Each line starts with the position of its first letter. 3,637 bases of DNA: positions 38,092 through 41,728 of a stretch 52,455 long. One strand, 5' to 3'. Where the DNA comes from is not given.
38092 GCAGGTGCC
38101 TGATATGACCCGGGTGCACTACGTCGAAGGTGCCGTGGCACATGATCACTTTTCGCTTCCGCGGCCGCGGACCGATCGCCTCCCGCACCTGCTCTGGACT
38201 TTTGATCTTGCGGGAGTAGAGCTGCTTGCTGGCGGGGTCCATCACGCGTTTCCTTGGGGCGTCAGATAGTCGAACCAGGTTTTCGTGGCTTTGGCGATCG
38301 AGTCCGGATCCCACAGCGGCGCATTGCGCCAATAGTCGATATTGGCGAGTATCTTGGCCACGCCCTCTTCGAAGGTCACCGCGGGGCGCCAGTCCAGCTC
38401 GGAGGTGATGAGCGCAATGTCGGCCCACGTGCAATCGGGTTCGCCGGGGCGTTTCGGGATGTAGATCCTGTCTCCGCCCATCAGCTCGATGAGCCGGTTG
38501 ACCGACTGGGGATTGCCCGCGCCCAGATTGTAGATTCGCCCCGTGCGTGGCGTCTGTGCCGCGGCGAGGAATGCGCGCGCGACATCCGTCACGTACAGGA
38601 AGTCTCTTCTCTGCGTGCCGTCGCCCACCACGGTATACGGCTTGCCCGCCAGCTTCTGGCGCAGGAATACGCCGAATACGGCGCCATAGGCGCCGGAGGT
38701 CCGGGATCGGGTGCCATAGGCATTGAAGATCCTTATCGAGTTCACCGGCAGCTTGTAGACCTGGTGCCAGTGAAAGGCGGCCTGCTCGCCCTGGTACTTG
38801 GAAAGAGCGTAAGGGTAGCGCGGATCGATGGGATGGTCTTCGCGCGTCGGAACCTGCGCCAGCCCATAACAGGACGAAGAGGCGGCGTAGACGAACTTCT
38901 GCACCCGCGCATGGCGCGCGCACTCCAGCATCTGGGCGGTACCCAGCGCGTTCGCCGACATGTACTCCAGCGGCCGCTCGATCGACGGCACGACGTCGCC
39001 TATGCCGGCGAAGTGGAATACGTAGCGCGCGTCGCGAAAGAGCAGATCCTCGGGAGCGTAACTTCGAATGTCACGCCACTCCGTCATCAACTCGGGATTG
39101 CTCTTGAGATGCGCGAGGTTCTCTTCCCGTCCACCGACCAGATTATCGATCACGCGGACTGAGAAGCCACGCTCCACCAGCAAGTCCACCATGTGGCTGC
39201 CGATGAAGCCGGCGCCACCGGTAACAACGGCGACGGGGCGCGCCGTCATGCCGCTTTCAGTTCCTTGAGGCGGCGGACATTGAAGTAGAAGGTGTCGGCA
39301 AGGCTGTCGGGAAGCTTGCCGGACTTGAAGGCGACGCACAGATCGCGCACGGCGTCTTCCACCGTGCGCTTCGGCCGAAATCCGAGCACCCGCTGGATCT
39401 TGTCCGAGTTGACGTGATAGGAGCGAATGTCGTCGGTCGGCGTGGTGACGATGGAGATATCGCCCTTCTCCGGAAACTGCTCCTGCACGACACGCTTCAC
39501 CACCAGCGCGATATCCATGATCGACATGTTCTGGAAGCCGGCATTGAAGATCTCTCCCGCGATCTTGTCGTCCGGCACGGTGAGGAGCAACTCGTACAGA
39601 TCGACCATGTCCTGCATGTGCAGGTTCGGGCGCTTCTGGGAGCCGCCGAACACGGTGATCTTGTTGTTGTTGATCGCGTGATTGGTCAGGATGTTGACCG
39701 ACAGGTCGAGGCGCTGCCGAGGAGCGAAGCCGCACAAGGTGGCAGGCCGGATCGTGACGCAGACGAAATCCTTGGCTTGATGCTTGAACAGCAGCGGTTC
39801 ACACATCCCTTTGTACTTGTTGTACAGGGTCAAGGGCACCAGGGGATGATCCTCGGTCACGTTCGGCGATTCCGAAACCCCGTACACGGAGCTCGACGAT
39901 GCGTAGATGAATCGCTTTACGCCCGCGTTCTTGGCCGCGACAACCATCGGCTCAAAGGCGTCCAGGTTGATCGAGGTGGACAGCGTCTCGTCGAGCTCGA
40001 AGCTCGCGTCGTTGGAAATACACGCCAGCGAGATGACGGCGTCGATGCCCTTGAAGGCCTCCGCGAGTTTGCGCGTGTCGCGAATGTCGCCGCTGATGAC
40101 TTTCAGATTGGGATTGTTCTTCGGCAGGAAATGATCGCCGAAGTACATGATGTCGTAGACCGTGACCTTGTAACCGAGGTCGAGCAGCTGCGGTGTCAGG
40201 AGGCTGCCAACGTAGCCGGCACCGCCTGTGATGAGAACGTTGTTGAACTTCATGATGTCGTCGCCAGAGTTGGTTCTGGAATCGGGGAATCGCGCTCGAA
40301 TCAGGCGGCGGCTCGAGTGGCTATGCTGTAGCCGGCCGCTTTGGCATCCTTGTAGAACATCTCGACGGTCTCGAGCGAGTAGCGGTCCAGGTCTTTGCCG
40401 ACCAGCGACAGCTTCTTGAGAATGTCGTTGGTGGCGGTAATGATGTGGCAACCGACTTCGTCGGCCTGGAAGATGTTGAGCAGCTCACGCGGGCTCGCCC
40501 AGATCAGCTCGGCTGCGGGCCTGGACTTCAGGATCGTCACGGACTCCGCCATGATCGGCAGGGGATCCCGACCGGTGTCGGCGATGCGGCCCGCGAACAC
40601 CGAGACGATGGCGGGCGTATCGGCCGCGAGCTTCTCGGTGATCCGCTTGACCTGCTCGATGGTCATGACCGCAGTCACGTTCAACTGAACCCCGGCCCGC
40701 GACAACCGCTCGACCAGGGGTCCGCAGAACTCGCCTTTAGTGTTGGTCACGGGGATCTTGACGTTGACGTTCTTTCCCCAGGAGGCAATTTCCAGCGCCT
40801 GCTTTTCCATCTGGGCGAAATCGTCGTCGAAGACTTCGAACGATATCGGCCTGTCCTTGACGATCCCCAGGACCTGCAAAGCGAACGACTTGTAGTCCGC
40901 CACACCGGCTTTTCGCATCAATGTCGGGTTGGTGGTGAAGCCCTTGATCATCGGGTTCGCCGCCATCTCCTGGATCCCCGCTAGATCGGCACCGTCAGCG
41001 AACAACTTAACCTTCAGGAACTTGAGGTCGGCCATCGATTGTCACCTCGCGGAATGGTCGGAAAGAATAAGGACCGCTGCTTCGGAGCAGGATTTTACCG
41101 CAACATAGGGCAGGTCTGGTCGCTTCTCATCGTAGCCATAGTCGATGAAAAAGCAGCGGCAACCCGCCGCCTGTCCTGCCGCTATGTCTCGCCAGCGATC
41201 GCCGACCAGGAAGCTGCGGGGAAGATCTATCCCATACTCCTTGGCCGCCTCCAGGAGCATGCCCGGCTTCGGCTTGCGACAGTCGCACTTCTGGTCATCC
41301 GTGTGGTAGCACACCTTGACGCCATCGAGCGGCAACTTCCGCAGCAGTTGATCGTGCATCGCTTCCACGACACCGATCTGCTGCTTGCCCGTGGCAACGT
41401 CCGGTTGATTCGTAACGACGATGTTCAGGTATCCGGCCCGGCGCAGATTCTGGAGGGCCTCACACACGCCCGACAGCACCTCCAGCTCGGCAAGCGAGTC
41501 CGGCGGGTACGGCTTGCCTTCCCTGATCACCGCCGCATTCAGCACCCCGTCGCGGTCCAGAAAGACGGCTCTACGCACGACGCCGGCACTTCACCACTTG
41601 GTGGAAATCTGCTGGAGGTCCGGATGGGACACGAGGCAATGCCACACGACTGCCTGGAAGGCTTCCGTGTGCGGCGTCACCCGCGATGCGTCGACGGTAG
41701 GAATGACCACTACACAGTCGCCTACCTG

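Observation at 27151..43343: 17-gene overlapped operon fusing a sedoheptulose-7-P to nucleotide-heptose route with a stand-alone TPP E1 pair, Nudix, oxidoreductases and a methyltransferase: candidate pathway for an undescribed branched or higher-carbon LPS sugar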

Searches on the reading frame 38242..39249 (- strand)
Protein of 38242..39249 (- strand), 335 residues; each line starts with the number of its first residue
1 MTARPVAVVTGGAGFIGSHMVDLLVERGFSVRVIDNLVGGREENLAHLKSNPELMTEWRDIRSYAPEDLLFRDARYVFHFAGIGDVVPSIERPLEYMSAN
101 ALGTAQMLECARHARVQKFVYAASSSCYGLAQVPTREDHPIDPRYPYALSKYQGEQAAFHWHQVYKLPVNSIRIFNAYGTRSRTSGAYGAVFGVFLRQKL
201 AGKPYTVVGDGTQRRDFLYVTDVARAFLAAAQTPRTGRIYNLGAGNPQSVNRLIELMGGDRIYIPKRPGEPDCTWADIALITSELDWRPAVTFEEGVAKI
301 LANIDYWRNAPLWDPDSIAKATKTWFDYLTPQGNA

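Call 9: search_protein_families(library=pfam, proteins=[window:38242-39249:-], max_evalue=0.001)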
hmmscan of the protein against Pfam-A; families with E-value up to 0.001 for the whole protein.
window:38242-39249:- (335 aa): 6 families
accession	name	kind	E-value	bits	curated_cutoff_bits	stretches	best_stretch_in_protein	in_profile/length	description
PF01370.27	Epimerase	-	1.2e-54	185.7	20.9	1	8-243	2-240/240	NAD dependent epimerase/dehydratase family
PF16363.11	GDP_Man_Dehyd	-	4.8e-53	181.2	27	1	9-299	2-331/332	GDP-mannose 4,6 dehydratase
PF01073.25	3Beta_HSD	-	2e-16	60.3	22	1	8-232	1-230/280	3-beta hydroxysteroid dehydrogenase/isomerase family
PF02719.21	Polysacc_synt_2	-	9.8e-11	41.8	20.2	1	8-257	2-243/293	Polysaccharide biosynthesis protein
PF07993.18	NAD_binding_4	-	1.1e-06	28.5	20.1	0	70-181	85-210/258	Male sterility protein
PF04321.23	RmlD_sub_bind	-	0.00018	21.1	27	1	8-235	4-201/287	RmlD substrate binding domain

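Call 22: search_protein_families(library=ncbifam, proteins=[window:38242-39249:-], max_evalue=0.00001)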
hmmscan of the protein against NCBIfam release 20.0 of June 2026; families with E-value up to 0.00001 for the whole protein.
window:38242-39249:- (335 aa): 20 families
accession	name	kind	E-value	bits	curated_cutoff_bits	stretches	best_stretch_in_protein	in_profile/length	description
TIGR01179.1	galE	equivalog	5.3e-44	150.4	262.3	1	8-292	3-312/332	UDP-glucose 4-epimerase GalE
TIGR01181.1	dTDP_gluc_dehyt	equivalog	2.4e-42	145.2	365.1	1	8-301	3-308/321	dTDP-glucose 4,6-dehydratase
TIGR04180.1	EDH_00030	hypoth_equivalog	1.6e-40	139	475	1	8-257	2-252/297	NAD-dependent 4,6-dehydratase LegB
NF011728.1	PRK15181.1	equivalog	1.6e-34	119.5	760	1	8-257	19-278/348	Vi polysaccharide biosynthesis UDP-N-acetylglucosaminuronic acid C-4 epimerase TviC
NF007956.0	PRK10675.1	subfamily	2.5e-31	109.1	394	1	8-297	4-322/338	UDP-glucose 4-epimerase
TIGR02197.1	heptose_epim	equivalog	2.9e-31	108.8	274.6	1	8-303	2-312/316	ADP-glyceromanno-heptose 6-epimerase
NF007582.0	PRK10217.1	equivalog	5.9e-26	91.4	698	1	8-248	5-257/355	dTDP-glucose 4,6-dehydratase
NF007490.0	PRK10084.1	subfamily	6.2e-26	91.2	649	2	137-301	157-331/361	dTDP-glucose 4,6-dehydratase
NF008360.0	PRK11150.1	equivalog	1.1e-18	67.5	452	1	8-252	3-245/310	ADP-glyceromanno-heptose 6-epimerase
TIGR03466.1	HpnA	hypoth_equivalog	5.2e-17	61.7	367.65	1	7-246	3-232/327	hopanoid-associated sugar epimerase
NF042422.1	oxyalk_red_OleD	equivalog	5.9e-14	52.2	580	1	8-255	4-244/329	2-alkyl-3-oxoalkanoate reductase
NF047922.1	GDPFucSynFcl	equivalog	4.6e-13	49.3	500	1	79-299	60-296/308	GDP-L-fucose synthase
TIGR01472.1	gmd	equivalog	1.8e-12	47.2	415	1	6-255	2-262/342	GDP-mannose 4,6-dehydratase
TIGR02622.1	CDP_4_6_dhtase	equivalog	2.4e-09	36.8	278.45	1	8-165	8-172/352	CDP-glucose 4,6-dehydratase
NF043036.1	ErythonDh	equivalog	1.2e-08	34.5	325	1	8-152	4-154/321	D-erythronate dehydrogenase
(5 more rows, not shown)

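Call 45: search_solved_structures(query=window:38242-39249:-, max_evalue=1e-15)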
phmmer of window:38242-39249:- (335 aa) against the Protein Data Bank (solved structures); distinct sequences matched with E-value up to 1e-15: 75 (the best 60 are shown).
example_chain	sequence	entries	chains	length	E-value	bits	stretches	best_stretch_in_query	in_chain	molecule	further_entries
7ys8_A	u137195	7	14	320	5.6e-43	150.7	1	7-308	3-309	UDP-glucose 4-epimerase | UDP-glucose 4-epimerase along with EC 5.1.3.2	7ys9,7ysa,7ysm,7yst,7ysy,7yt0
6dnt_A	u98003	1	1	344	3.2e-42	148.2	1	7-290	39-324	NAD-dependent epimerase/dehydratase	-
4zrm_A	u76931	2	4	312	6e-42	147.3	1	8-308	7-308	UDP-glucose 4-epimerase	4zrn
6zl6_A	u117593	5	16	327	2.6e-41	145.2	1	8-302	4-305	Epimerase domain-containing protein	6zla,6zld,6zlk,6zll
6zlj_A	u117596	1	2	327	9.6e-41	143.4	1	8-302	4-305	Epimerase domain-containing protein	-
6wjb_A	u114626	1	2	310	4.2e-38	134.7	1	8-255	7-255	NAD-dependent epimerase/dehydratase family protein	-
6wj9_A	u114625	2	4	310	3.9e-37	131.5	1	8-255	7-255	NAD-dependent epimerase/dehydratase family protein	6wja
6bwl_A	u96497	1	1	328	6.2e-35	124.3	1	8-300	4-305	Pal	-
3icp_A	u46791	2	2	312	6.8e-35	124.1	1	8-300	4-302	NAD-dependent epimerase/dehydratase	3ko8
1sb8_A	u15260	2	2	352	9.1e-34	120.4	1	6-255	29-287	wbpP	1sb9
2p5u_A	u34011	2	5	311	1.2e-33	120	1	8-309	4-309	UDP-glucose 4-epimerase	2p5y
3ruc_A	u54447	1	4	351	1.7e-32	116.2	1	8-297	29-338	WbgU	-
3ru7_A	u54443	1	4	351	3.2e-32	115.3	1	8-255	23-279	WbgU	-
3ru9_A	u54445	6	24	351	3.3e-32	115.3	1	8-255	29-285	WbgU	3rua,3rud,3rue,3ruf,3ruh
3lu1_A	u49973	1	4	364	3.7e-32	115.1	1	8-255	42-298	WbgU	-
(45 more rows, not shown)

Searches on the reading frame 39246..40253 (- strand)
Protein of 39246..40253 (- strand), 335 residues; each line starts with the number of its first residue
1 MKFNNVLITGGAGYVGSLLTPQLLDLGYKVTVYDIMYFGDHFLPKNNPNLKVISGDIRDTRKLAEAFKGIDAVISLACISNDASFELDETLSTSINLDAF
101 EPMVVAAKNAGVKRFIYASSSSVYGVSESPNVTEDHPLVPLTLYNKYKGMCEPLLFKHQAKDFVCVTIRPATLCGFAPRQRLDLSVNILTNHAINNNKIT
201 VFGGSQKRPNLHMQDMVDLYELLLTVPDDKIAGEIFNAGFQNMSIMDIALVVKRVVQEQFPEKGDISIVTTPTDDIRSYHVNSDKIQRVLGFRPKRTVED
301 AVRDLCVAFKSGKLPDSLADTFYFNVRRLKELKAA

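Call 9: search_protein_families(library=pfam, proteins=[window:39246-40253:-], max_evalue=0.001)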
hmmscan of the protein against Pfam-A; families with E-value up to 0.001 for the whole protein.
window:39246-40253:- (335 aa): 7 families
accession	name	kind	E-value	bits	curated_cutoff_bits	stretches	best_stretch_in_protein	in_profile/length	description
PF01370.27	Epimerase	-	1.6e-34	119.8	20.9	1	6-239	1-240/240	NAD dependent epimerase/dehydratase family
PF16363.11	GDP_Man_Dehyd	-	1.9e-26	93.8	27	1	7-304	1-331/332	GDP-mannose 4,6 dehydratase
PF01073.25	3Beta_HSD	-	1e-18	67.8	22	1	7-189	1-197/280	3-beta hydroxysteroid dehydrogenase/isomerase family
PF13460.12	NAD_binding_10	-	2.7e-14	53.9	27.2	1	10-129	1-108/184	NAD(P)H-binding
PF05368.20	NmrA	-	2.2e-10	41.1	27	1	5-120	4-107/298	NmrA-like family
PF04321.23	RmlD_sub_bind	-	8.3e-10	38.6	27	1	5-176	2-154/287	RmlD substrate binding domain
PF02719.21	Polysacc_synt_2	-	4.3e-06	26.6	20.2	1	6-120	1-128/293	Polysaccharide biosynthesis protein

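Call 22: search_protein_families(library=ncbifam, proteins=[window:39246-40253:-], max_evalue=0.00001)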
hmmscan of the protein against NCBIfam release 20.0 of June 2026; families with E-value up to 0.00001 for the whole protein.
window:39246-40253:- (335 aa): 21 families
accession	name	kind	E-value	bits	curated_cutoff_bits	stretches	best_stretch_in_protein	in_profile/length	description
TIGR01179.1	galE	equivalog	1.7e-27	96.1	262.3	1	5-302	1-318/332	UDP-glucose 4-epimerase GalE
TIGR04180.1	EDH_00030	hypoth_equivalog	4.4e-24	85.1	475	1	6-295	1-295/297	NAD-dependent 4,6-dehydratase LegB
TIGR01181.1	dTDP_gluc_dehyt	equivalog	1.7e-20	73.4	365.1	1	6-304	2-306/321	dTDP-glucose 4,6-dehydratase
TIGR02197.1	heptose_epim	equivalog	2.2e-18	66.5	274.6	1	6-307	1-311/316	ADP-glyceromanno-heptose 6-epimerase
NF043036.1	ErythonDh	equivalog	5e-18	65.4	325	1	5-164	2-169/321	D-erythronate dehydrogenase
TIGR03466.1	HpnA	hypoth_equivalog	2.8e-17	62.6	367.65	1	5-175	2-172/327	hopanoid-associated sugar epimerase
NF007956.0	PRK10675.1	subfamily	2.2e-14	53.4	394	1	5-159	2-164/338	UDP-glucose 4-epimerase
NF008872.0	PRK11908.1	equivalog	7.1e-12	45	294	1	5-310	3-336/349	bifunctional UDP-4-keto-pentose/UDP-xylose synthase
NF041293.1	G6PDh_Azf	equivalog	8.4e-12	45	400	1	5-130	4-125/252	NAD-dependent glucose-6-phosphate dehydrogenase Azf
NF042423.1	oxyalk_red_Shew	equivalog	4.4e-11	42.4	580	1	2-175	7-176/331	2-alkyl-3-oxoalkanoate reductase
NF042422.1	oxyalk_red_OleD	equivalog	7.4e-11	42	580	1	5-179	2-174/329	2-alkyl-3-oxoalkanoate reductase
NF011728.1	PRK15181.1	equivalog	1.3e-10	40.8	760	1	6-144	18-165/348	Vi polysaccharide biosynthesis UDP-N-acetylglucosaminuronic acid C-4 epimerase TviC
NF041015.1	UDPsulfquin_syn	equivalog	7.4e-09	35.1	575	1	185-305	238-359/384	UDP-sulfoquinovose synthase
TIGR03589.1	PseB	equivalog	8.5e-09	34.8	407.75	1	4-119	5-124/324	UDP-N-acetylglucosamine 4,6-dehydratase (inverting)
NF052578.1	StrlDmthSdmBMthl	equivalog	1e-07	32.1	600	1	6-177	3-173/328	sterol demethylase protein SdmB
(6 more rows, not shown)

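Call 44: search_solved_structures(query=window:39246-40253:-, max_evalue=1e-10)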
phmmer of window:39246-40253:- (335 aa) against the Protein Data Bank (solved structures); distinct sequences matched with E-value up to 1e-10: 46.
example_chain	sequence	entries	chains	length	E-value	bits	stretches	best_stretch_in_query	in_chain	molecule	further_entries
6vo6_A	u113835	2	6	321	1.9e-36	129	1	5-314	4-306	Putative sugar-nucleotide epimerase/dehydratease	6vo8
8rdg_A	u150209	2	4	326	5.6e-25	91.3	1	5-304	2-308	SDR family NAD(P)-dependent oxidoreductase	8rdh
8rdi_A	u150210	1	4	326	2e-24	89.5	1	5-304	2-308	SDR family NAD(P)-dependent oxidoreductase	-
6wjb_A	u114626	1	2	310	7.8e-23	84.3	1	4-246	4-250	NAD-dependent epimerase/dehydratase family protein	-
6wj9_A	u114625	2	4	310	7.3e-22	81.1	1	4-246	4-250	NAD-dependent epimerase/dehydratase family protein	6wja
8vr2_A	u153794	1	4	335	1.2e-19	73.7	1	5-301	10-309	NAD-dependent epimerase/dehydratase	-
1r6d_A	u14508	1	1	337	3.7e-19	72.2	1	6-302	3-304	TDP-glucose-4,6-dehydratase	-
1r66_A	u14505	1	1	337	5.1e-19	71.7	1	6-302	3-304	TDP-glucose-4,6-dehydratase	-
3icp_A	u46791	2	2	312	1.5e-17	66.9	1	6-304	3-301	NAD-dependent epimerase/dehydratase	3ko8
6dnt_A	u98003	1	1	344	4.8e-17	65.2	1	1-218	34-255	NAD-dependent epimerase/dehydratase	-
4id9_A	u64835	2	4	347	8.6e-17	64.4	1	5-161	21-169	SHORT-CHAIN DEHYDROGENASE/REDUCTASE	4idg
6kv9_A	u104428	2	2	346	1.8e-16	63.3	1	4-296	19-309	MoeE5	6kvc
6bi4_A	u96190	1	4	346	2.5e-16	62.9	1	4-305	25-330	dTDP-glucose 4,6-dehydratase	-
3aw9_A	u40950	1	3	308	9.2e-16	61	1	6-304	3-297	NAD-dependent epimerase/dehydratase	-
6zl6_A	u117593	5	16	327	2.5e-15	59.6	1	6-257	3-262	Epimerase domain-containing protein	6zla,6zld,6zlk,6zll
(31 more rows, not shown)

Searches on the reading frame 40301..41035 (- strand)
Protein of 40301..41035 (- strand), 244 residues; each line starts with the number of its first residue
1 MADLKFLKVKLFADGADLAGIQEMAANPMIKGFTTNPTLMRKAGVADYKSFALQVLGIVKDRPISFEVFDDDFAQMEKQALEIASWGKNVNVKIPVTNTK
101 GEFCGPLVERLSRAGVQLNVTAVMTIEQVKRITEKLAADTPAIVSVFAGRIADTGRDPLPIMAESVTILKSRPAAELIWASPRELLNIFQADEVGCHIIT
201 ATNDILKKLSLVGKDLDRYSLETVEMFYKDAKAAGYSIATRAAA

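Call 9: search_protein_families(library=pfam, proteins=[window:40301-41035:-], max_evalue=0.001)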
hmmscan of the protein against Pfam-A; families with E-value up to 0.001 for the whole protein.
window:40301-41035:- (244 aa): 1 family
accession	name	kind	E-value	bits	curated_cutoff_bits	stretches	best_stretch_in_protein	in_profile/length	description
PF00923.25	TAL_FSA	-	2.6e-39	135.7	27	1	11-234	1-281/285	Transaldolase/Fructose-6-phosphate aldolase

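Call 22: search_protein_families(library=ncbifam, proteins=[window:40301-41035:-], max_evalue=0.00001)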
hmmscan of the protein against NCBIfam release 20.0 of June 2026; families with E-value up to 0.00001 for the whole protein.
window:40301-41035:- (244 aa): 4 families
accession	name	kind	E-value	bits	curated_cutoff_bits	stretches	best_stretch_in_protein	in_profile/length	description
TIGR02134.1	transald_staph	equivalog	6.7e-108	359.8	281.95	1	5-238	2-235/236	transaldolase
TIGR00875.1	fsa_talC_mipB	equivalog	2.4e-22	79.4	245.95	1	10-209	2-192/213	fructose-6-phosphate aldolase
NF009299.0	PRK12656.1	equivalog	8.1e-10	38.6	214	1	13-208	5-195/222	fructose-6-phosphate aldolase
NF009296.0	PRK12653.1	subfamily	4e-08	33.3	306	1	10-208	2-193/220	fructose-6-phosphate aldolase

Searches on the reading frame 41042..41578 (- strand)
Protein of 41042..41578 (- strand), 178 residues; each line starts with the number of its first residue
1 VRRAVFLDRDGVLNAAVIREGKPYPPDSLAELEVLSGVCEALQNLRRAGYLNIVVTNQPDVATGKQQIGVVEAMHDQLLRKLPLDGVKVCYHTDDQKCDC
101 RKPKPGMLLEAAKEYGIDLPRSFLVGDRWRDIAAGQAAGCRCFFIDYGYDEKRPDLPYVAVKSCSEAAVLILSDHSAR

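Call 9: search_protein_families(library=pfam, proteins=[window:41042-41578:-], max_evalue=0.001)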
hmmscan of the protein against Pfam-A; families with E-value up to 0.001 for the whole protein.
window:41042-41578:- (178 aa): 4 families
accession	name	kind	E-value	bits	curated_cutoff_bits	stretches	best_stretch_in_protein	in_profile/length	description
PF13242.12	Hydrolase_like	-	5.5e-13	49.1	22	1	100-150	2-53/75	HAD-hyrolase-like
PF00702.32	Hydrolase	-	9.6e-11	42.9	26.4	1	31-139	96-191/191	haloacid dehalogenase-like hydrolase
PF13419.12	HAD_2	-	9.6e-10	39.3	23.8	1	31-144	77-177/178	Haloacid dehalogenase-like hydrolase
PF08645.17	PNK3P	-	6e-07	29.8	22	1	37-127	33-125/161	Polynucleotide kinase 3 phosphatase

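Call 22: search_protein_families(library=ncbifam, proteins=[window:41042-41578:-], max_evalue=0.00001)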
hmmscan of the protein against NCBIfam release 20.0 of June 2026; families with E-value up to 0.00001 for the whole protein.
window:41042-41578:- (178 aa): 17 families
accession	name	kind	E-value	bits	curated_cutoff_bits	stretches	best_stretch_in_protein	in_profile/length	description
TIGR01656.1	Histidinol-ppas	subfamily_domain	1.2e-36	125.9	84.15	1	4-142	2-142/149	histidinol-phosphate phosphatase domain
NF006506.0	PRK08942.1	equivalog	9.5e-35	119.8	178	1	2-145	3-147/182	D-glycero-beta-D-manno-heptose 1,7-bisphosphate 7-phosphatase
TIGR01662.1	HAD-SF-IIIA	subfamily_domain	1.2e-27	96.7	44.6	1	3-145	1-138/141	HAD-IIIA family hydrolase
NF005264.0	PRK06769.1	equivalog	1.4e-27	96.6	217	1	2-148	4-139/175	HAD-IIIA family hydrolase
TIGR00213.1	GmhB_yaeD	subfamily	7.1e-27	94.2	149.6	1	3-139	2-143/176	D-glycero-beta-D-manno-heptose 1,7-bisphosphate 7-phosphatase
NF050049.1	HBPPhtaseGmhB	domain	2e-21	76.5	250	1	2-145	3-144/171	D-glycero-alpha-D-manno-heptose-1,7-bisphosphate 7-phosphatase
NF003937.0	PRK05446.1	equivalog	8.3e-20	71.1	443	1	2-146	3-149/355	bifunctional histidinol-phosphatase/imidazoleglycerol-phosphate dehydratase HisB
TIGR01261.1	hisB_Nterm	equivalog_domain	8.3e-17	61.1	140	1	3-141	2-142/161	histidinol-phosphatase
NF009695.0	PRK13222.1-2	equivalog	1.6e-13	50.7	225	1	33-153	94-201/226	phosphoglycolate phosphatase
TIGR01449.2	PGP_bact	equivalog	1.8e-13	50.5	180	1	34-152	86-191/213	phosphoglycolate phosphatase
NF009698.0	PRK13223.1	equivalog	3.9e-09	36.1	466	1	33-154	101-209/272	phosphoglycolate phosphatase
NF009696.0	PRK13222.1-3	equivalog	4.9e-09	36.2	359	1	34-150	88-191/223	N-acetylmuramic acid 6-phosphate phosphatase MupP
NF009697.0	PRK13222.1-4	equivalog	1.3e-07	31.2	327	1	92-150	142-198/232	phosphoglycolate phosphatase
NF009700.0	PRK13226.1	equivalog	6.1e-07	29.3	342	0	35-152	97-201/229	phosphoglycolate phosphatase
NF009694.0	PRK13222.1-1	equivalog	6.7e-07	28.9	415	1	88-150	155-215/252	phosphoglycolate phosphatase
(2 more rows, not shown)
